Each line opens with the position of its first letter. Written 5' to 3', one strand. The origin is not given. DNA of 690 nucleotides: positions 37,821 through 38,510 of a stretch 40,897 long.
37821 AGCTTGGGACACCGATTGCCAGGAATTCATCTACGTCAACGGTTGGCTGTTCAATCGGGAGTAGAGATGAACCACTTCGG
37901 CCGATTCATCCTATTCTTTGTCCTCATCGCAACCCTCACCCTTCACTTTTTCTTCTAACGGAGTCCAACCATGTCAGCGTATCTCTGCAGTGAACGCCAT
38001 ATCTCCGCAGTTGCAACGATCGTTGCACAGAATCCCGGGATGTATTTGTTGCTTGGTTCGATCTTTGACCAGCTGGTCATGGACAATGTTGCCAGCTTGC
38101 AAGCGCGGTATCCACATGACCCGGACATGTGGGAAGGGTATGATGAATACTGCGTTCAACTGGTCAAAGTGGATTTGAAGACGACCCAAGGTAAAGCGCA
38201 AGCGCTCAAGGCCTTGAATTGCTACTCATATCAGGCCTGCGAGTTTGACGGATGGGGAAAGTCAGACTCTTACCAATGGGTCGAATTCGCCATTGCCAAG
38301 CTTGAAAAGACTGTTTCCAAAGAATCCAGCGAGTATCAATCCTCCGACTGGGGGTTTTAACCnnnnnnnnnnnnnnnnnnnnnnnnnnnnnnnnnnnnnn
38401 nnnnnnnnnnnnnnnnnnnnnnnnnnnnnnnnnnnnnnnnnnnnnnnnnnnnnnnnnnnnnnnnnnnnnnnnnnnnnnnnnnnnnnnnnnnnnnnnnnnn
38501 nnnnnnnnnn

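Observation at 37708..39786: Low-GC seven-gene accessory operon under direct repressor-operator control: candidate undescribed system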

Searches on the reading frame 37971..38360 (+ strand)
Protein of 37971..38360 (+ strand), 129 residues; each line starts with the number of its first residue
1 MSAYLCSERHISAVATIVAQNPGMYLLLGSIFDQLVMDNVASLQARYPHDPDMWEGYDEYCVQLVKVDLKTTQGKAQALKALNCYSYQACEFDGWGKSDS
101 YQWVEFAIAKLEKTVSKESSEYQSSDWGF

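Call 5: search_protein_families(library=pfam, proteins=[window:37971-38360:+], max_evalue=1)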
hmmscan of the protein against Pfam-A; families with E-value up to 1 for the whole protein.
window:37971-38360:+ (129 aa): 0 families

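Call 6: search_protein_families(library=phrogs, proteins=[window:37971-38360:+], max_evalue=1)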
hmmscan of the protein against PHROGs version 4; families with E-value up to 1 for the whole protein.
window:37971-38360:+ (129 aa): 2 families
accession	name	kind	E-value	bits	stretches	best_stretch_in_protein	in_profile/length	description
phrog_24368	-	unknown function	0.083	14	1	56-93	8-47/131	-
phrog_8990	-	other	0.14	13.4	0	39-83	59-101/115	sigma 54 modulation protein/ribosomal protein S30EA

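Call 17: find_homologous_proteins(query=window:37971-38360:+, max_evalue=0.001)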
Query window:37971-38360:+ (129 aa): 2 proteins with E <= 0.001 among 4 candidates.
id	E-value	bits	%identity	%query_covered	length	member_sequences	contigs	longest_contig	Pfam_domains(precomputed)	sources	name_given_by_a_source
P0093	6.3e-73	261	90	100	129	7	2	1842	-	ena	-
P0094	7.9e-53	196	67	100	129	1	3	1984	-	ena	-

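Call 18: find_encoding_contigs(protein=P0094, flank=10000)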
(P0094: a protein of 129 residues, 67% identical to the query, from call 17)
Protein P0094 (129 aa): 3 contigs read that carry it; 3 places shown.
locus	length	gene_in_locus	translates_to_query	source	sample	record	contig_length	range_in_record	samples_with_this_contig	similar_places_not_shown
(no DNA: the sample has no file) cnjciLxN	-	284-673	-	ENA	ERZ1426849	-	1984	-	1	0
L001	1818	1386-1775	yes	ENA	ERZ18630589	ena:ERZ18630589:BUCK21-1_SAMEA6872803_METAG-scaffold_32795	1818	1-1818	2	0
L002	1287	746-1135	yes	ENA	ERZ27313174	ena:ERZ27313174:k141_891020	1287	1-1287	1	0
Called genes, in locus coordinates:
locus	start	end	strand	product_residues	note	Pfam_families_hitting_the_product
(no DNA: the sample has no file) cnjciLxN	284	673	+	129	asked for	-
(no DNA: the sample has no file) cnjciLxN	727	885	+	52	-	-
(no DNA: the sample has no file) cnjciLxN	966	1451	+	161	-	-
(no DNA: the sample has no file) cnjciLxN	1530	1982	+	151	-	?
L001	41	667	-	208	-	-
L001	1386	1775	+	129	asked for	-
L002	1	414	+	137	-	?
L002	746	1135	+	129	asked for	-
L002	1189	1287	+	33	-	?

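Call 56: search_protein_representatives(protein=window:37971-38360:+)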
Query: 129 residues. Proteins with E-value up to 0.001 (for the whole library): 449; up to 1e-10: 3; up to 1e-30: 1. The best 150 are listed.
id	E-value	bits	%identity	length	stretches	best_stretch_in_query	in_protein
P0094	2.5e-53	195.5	67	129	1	1-128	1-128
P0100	1.4e-14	70.2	37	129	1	1-129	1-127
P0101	1.5e-11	60.4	34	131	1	1-129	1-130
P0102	1.6e-10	57.1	47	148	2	2-61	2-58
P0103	3.3e-10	56.1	42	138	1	1-112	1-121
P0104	5.3e-10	55.5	38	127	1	1-128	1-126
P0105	5.9e-10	55.3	35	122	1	1-127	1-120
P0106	8.2e-10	54.8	34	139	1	29-128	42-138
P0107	9.9e-10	54.6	39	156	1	1-129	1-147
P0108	1.3e-09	54.2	37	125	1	1-128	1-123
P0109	3.8e-09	52.7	38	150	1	1-106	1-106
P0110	4.4e-09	52.5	38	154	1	1-129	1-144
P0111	5.0e-09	52.3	40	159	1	1-129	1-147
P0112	1.2e-08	51.1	38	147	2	31-129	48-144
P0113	1.6e-08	50.7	39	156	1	1-100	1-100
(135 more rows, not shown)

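Call 58: search_protein_families(library=pfam, alignment_id=A2, max_evalue=0.01)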
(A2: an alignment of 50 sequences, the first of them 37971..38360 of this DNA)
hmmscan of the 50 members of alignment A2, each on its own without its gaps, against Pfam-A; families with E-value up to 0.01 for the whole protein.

A. member 1, window:37971-38360:+ (129 aa): 0 families

B. families by the number of members that match (of 50 scanned): 1 family
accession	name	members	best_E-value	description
PF05535.17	Chromadorea_ALT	1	0.0089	Chromadorea ALT protein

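Call 59: search_protein_families(library=phrogs, alignment_id=A2, max_evalue=0.001)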
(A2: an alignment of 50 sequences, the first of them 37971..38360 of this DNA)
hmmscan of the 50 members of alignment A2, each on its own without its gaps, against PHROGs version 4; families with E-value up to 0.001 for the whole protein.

A. member 1, window:37971-38360:+ (129 aa): 0 families

B. families by the number of members that match (of 50 scanned): 3 families
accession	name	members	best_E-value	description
phrog_10415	-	1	2.2e-07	-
phrog_27471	-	1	2.6e-05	-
phrog_9027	-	1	0.0007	-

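Call 61: find_encoding_contigs(protein=P0100, flank=6000, max_places=3)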
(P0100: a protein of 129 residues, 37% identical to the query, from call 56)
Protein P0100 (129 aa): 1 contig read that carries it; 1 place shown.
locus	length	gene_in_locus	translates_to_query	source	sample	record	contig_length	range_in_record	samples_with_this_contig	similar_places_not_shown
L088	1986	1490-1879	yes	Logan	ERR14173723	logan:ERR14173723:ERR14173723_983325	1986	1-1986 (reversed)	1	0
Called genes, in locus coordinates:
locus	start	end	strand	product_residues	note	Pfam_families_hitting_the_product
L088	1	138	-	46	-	?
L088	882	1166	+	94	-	-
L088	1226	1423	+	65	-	PF24192:DUF7417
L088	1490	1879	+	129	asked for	-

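Call 62: find_related_loci(query=A2, collection=viral_contigs, flank=4000)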
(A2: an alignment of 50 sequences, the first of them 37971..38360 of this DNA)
Query A2 (129 aa) in viral_contigs; peptide patterns used: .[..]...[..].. (x = any residue, [..] = any of these).
375 stretches matched a pattern; 240 encode a relative of the query (tblastn E <= 1e-3); the best 80 are kept; 80 distinct loci.
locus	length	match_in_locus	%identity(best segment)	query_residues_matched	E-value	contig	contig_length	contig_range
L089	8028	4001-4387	95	1-129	8e-83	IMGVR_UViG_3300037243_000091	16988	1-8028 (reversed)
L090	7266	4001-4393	28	1-129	1e-14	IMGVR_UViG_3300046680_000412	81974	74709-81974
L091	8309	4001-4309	36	1-100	5e-14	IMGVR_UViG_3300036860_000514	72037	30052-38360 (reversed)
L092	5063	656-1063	32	1-129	9e-14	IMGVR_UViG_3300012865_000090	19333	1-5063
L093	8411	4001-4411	27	1-129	3e-13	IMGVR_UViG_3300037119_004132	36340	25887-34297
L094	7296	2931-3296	31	1-129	6e-13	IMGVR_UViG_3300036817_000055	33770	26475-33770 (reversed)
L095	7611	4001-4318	38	1-99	3e-12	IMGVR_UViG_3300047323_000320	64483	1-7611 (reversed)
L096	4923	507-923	30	1-126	3e-12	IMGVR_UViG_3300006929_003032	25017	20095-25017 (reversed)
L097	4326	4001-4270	38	31-122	2e-12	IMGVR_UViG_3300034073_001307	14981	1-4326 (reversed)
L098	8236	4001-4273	37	31-123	4e-12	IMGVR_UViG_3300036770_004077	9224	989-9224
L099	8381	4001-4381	29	1-106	5e-12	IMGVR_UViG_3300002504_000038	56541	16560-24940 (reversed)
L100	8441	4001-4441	27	1-129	8e-12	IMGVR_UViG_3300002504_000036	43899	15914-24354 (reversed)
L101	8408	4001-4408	33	1-129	1e-11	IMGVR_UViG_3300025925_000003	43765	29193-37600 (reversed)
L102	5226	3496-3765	37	31-122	2e-11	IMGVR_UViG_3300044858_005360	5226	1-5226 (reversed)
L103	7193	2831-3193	31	1-128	2e-11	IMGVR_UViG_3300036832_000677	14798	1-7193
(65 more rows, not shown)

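Call 68: predict_structure(alignment_id=A2)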
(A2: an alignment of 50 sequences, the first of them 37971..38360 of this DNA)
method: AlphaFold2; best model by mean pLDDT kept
length: 129 residues; sequences in the alignment: 50
mean_pLDDT: 96.8   pTM: 0.90
mean pLDDT of the five models: 96.8, 96.7, 96.6, 96.3, 95.8
residues with pLDDT >= 90: 124; 70-90: 4; 50-70: 1; < 50: 0
segments of 3 or more residues with pLDDT < 50: none
pLDDT, mean of each block of 10 residues (from residue 1): 93 98 93 98 98 97 97 98 98 97 98 98 95
secondary structure, 60 per line:
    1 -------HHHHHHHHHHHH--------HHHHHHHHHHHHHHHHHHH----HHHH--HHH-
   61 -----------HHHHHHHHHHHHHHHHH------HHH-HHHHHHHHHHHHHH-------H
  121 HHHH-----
elements in order: H8-19 H28-46 H51-54 H72-88 H99-112 H120-124

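Call 71: fold_search(model_id=the predicted structure, library=pdb)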
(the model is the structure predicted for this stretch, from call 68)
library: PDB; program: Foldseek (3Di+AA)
matches with E <= 10: 189; with E <= 0.001: 0
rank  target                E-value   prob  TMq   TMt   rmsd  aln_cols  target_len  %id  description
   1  3qd8_B                8.6e-01  0.12  0.26  0.22  11.8       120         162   13  Crystal structure of Mycobacterium tuberculosis BfrB (released 2011-04-27)
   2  2cf7_G                1.6e+00  0.08  0.23  0.21   9.5       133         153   13  Asp74Ala mutant crystal structure for Dps-like peroxide resistance protein Dpr from Streptococcus suis. (released 2006-09-28)
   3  9nnz_B                1.6e+00  0.05  0.17  0.09  13.2       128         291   12  Structure of rod opsin in complex with a megabody (released 2026-02-18)
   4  5gou_N                1.7e+00  0.08  0.26  0.24  11.8       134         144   12  Structure of a 16-mer protein nanocage fabricated from its 24-mer analogue by subunit interface redesign (released 2017-02-22)
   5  4s0v                  1.7e+00  0.04  0.16  0.07  16.6       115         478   14  Crystal structure of the human OX2 orexin receptor bound to the insomnia drug Suvorexant (released 2015-01-14)
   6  8jlp_R                1.8e+00  0.05  0.18  0.10  17.7       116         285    9  Ralmitaront(RO-6889450)-bound hTAAR1-Gs protein complex (released 2023-11-15)
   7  7sr8_R                1.9e+00  0.04  0.16  0.09  16.9       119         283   14  Molecular mechanism of the the wake-promoting agent TAK-925 (released 2022-06-08)
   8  6wye_E                2.0e+00  0.13  0.29  0.17  10.6       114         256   14  Crystal structure of Neisseria gonorrhoeae serine acetyltransferase (CysE) (released 2021-06-09)
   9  8xgs_A                2.0e+00  0.06  0.18  0.10  17.4       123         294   12  a peptide receptor complex structure (released 2024-10-30)
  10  2ib0_A                2.2e+00  0.10  0.29  0.27  10.1       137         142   10  Crystal structure of a conserved hypothetical protein, rv2844, from Mycobacterium tuberculosis (released 2006-09-26)
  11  5cmq                  2.2e+00  0.07  0.27  0.21  17.5       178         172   11  Crystal Structure of Zn-bound Human H-Ferritin variant 122H-delta C-star (released 2015-09-09)
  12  1umn_D                2.2e+00  0.06  0.22  0.20  10.1       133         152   12  Crystal structure of Dps-like peroxide resistance protein (Dpr) from Streptococcus suis (released 2004-04-23)
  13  3iih                  2.2e+00  0.05  0.20  0.18  13.7       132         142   10  Crystal structure of mouse Bcl-xl (wt) at pH 6.0 (released 2010-04-14)
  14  3vbb_D                2.2e+00  0.04  0.18  0.07  18.2       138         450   14  Crystal Structure of Seryl-tRNA Synthetase from Human at 2.9 angstroms (released 2012-02-29)
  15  8hnk_R                2.3e+00  0.03  0.16  0.09  16.5       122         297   11  CXCR3-DNGi complex activated by CXCL11 (released 2023-11-29)
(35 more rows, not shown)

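Call 74: search_protein_families(library=ncbifam, alignment_id=A2, max_evalue=0.01)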
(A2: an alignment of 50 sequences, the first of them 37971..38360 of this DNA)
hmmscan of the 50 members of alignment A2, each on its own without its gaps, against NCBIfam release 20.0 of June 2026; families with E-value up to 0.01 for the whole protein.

A. member 1, window:37971-38360:+ (129 aa): 0 families

B. families by the number of members that match (of 50 scanned): 0 families

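Call 77: search_dna_similar(query=window:37971-38360:+, collection=phages, mode=protein, max_rows=25, max_evalue=0.001)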
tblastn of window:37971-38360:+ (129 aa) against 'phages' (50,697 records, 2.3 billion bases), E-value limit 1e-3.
No match.

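Call 94: search_protein_families(library=padloc, proteins=[window:37971-38360:+], max_evalue=0.1)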
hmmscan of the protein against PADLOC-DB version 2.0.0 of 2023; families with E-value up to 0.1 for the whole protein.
window:37971-38360:+ (129 aa): 0 families

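Call 101: search_solved_structures(query=A2, max_evalue=10, show_alignments=1)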
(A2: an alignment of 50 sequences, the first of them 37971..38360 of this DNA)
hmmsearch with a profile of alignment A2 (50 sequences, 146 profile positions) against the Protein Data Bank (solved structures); distinct sequences matched with E-value up to 10: 0.
